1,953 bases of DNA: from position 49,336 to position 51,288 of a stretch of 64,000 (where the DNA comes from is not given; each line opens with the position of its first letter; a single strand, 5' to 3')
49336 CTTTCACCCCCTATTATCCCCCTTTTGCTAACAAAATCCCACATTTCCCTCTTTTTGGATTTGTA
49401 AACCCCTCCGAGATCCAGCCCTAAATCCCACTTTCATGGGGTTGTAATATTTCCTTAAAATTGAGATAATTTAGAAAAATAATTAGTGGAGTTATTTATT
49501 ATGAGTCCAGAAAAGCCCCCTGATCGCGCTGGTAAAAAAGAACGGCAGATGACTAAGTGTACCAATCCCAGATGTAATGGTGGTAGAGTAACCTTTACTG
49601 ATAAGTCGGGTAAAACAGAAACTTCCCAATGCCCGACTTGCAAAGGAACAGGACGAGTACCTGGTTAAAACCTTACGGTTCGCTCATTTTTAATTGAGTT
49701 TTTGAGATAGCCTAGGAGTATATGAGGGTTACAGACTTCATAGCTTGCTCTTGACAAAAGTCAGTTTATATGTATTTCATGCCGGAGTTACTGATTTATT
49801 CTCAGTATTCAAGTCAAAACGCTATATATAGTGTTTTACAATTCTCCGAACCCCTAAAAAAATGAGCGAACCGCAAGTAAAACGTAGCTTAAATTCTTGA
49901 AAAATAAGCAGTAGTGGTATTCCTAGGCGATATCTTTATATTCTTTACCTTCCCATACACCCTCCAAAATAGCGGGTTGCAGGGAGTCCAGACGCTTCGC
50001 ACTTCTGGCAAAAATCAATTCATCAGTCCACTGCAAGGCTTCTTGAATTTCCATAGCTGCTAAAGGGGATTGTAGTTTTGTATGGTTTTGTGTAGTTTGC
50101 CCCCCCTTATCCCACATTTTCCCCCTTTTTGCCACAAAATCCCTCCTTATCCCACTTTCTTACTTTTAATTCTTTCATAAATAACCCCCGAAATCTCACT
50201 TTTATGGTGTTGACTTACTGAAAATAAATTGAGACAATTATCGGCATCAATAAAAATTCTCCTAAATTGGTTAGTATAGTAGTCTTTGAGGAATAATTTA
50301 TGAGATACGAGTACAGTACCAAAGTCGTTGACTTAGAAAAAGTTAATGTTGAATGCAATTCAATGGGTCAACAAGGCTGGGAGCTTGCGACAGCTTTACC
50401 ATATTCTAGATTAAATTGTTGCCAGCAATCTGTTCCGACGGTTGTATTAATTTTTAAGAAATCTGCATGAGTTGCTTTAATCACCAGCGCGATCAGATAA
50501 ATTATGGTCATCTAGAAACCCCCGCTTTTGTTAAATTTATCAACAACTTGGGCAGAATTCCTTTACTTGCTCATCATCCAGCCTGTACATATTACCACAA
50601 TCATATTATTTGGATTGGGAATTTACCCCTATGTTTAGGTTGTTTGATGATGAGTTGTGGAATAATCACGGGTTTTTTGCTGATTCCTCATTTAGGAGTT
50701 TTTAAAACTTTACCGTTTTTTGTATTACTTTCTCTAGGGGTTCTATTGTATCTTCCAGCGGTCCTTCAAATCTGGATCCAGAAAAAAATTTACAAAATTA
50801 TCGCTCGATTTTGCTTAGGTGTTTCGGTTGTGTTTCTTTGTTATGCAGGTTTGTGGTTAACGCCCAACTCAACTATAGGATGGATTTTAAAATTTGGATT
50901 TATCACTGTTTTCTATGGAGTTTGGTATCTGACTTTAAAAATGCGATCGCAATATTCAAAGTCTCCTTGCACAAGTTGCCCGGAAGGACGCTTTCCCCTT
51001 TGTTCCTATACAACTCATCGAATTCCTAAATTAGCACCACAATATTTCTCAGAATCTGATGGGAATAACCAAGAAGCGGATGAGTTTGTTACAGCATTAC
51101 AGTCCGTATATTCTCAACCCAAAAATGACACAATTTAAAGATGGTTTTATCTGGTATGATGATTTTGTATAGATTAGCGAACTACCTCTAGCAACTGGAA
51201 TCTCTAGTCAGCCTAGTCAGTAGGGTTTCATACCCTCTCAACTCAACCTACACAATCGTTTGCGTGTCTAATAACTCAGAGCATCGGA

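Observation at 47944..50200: STAND NB-ARC NTPase with an N-terminal LuxR-type HTH; duplicated promoter plus 5' fragment; intervening zinc-ribbon mini-gene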

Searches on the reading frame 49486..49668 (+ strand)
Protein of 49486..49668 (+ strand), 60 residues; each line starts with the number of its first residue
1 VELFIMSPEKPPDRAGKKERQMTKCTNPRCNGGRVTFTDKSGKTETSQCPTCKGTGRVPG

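Call 3: search_protein_families(library=pfam, proteins=[window:49486-49668:+], max_evalue=1)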
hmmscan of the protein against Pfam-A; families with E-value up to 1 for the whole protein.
window:49486-49668:+ (60 aa): 6 families
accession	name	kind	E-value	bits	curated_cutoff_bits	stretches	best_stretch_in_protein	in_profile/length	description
PF01485.27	IBR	-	0.0026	18.2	24.3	1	17-53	13-48/65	IBR domain, a half RING-finger domain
PF15777.11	Anti-TRAP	-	0.057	13.9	32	0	28-59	14-43/59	Tryptophan RNA-binding attenuator protein inhibitory protein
PF13453.11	Zn_ribbon_TFIIB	-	0.064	13.1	22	1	28-54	3-27/41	Transcription factor zinc-finger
PF00684.25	DnaJ_CXXCXGXG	-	0.068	13.9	32.7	1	18-58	11-53/65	DnaJ central domain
PF21002.2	TMEM106_N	-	0.08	14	24.5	1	31-59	40-67/91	Transmembrane protein 106 N-terminal region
PF12368.13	Rhodanese_C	-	0.13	13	26.9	1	16-53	29-66/66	Rhodanase C-terminal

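Call 6: search_protein_families(library=ncbifam, proteins=[window:49486-49668:+], max_evalue=1)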
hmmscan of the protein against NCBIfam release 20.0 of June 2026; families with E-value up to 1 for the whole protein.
window:49486-49668:+ (60 aa): 4 families
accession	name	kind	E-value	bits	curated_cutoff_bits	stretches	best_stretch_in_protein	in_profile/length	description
TIGR02642.1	phage_xxxx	hypoth_equivalog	0.0024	17.6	101.4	1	19-59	176-210/267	TIGR02642 family protein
NF008626.0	PRK11614.1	equivalog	0.19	11.1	441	1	14-41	41-68/237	high-affinity branched-chain amino acid ABC transporter ATP-binding protein LivF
NF058604.1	RtpA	equivalog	0.34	11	65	0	29-58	14-35/50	anti-TRAP protein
TIGR02349.1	DnaJ_bact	equivalog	0.59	9.5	377.2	1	18-58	156-198/354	molecular chaperone DnaJ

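Call 7: search_protein_families(library=padloc, proteins=[window:49486-49668:+], max_evalue=1)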
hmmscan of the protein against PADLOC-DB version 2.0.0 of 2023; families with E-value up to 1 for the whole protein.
window:49486-49668:+ (60 aa): 0 families

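Call 28: find_homologous_proteins(query=window:49501-49665:+, max_evalue=0.001)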
Query seq(55 aa) (55 aa): 2 proteins with E <= 0.001 among 2 candidates.
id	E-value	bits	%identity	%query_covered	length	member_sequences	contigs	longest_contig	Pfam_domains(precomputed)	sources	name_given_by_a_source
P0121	4.0e-27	110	96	100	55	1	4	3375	-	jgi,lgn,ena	jgi:hypothetical protein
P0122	1.3e-15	74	78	98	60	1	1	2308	PF15777.11,PF00684.26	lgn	-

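Call 30: find_encoding_contigs(protein=P0121, flank=5000, max_places=6)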
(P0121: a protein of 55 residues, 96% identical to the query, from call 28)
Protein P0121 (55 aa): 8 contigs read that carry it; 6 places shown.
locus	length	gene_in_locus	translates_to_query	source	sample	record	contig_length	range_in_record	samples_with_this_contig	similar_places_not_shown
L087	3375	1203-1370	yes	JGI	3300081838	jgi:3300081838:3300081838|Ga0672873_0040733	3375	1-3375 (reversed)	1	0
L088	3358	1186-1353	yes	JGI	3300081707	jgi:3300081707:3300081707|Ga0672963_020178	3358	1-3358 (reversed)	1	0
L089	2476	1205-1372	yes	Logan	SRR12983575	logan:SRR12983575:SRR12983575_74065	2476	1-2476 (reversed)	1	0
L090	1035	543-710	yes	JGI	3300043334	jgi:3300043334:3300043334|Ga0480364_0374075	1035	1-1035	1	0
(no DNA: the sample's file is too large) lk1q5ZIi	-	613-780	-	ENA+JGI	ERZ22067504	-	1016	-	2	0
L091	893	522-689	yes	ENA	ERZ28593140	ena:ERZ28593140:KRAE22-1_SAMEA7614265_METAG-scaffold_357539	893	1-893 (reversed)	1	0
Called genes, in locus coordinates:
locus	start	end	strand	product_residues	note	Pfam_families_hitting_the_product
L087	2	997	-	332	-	?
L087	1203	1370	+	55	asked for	-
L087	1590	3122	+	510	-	PF04151:PPC (weak), PF08239:SH3_3 (faint)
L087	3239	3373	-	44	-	?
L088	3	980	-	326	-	?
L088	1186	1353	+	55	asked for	-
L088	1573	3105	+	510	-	PF04151:PPC (weak), PF08239:SH3_3 (faint)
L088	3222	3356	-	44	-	?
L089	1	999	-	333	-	?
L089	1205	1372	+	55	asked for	-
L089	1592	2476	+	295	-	?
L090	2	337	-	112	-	?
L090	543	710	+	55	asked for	-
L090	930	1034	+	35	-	?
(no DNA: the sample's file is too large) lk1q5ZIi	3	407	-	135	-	?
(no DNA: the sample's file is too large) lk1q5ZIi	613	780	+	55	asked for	-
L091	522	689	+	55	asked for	-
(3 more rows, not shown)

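Call 31: find_encoding_contigs(protein=P0122, flank=5000, max_places=4)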
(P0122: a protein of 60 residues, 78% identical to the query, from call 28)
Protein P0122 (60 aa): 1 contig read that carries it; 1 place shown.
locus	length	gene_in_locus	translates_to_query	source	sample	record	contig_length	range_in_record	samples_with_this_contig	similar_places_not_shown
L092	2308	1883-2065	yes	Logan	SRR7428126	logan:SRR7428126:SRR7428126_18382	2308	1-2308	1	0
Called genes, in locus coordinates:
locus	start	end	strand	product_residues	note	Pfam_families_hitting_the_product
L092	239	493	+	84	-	-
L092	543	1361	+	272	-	-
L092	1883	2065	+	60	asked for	PF00684:DnaJ_CXXCXGXG (faint), PF15777:Anti-TRAP (weak)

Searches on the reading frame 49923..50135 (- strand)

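Call 3: search_protein_families(library=pfam, proteins=[window:49923-50135:-], max_evalue=1)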
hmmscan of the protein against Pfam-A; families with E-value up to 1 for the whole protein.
window:49923-50135:- (70 aa): 0 families

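Call 6: search_protein_families(library=ncbifam, proteins=[window:49923-50135:-], max_evalue=1)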
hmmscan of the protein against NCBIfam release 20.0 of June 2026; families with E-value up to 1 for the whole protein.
window:49923-50135:- (70 aa): 1 family
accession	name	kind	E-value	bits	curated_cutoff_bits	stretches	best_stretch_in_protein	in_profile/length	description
NF010447.0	PRK13873.1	equivalog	0.077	10.9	1020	1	2-62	488-548/815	conjugal transfer protein TrbE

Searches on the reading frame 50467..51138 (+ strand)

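Call 3: search_protein_families(library=pfam, proteins=[window:50467-51138:+], max_evalue=1)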
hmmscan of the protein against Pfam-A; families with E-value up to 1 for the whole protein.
window:50467-51138:+ (223 aa): 2 families
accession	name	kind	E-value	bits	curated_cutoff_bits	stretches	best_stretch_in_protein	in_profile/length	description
PF03899.21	ATP-synt_I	-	0.0047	17.8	25.1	1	117-159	5-47/99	ATP synthase I chain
PF14143.11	YrhC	-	0.11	13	27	1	85-128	15-55/72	YrhC-like protein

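Call 6: search_protein_families(library=ncbifam, proteins=[window:50467-51138:+], max_evalue=1)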
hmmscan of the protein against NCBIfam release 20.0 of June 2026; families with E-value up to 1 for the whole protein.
window:50467-51138:+ (223 aa): 2 families
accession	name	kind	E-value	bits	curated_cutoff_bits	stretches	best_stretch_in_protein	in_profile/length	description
TIGR04477.1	sorted_by_XrtN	equivalog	0.092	10.8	250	1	45-146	54-155/822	XrtN system VIT domain-containing protein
NF011332.0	PRK14748.1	equivalog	0.56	10.3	56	1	62-73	1-12/29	K(+)-transporting ATPase subunit F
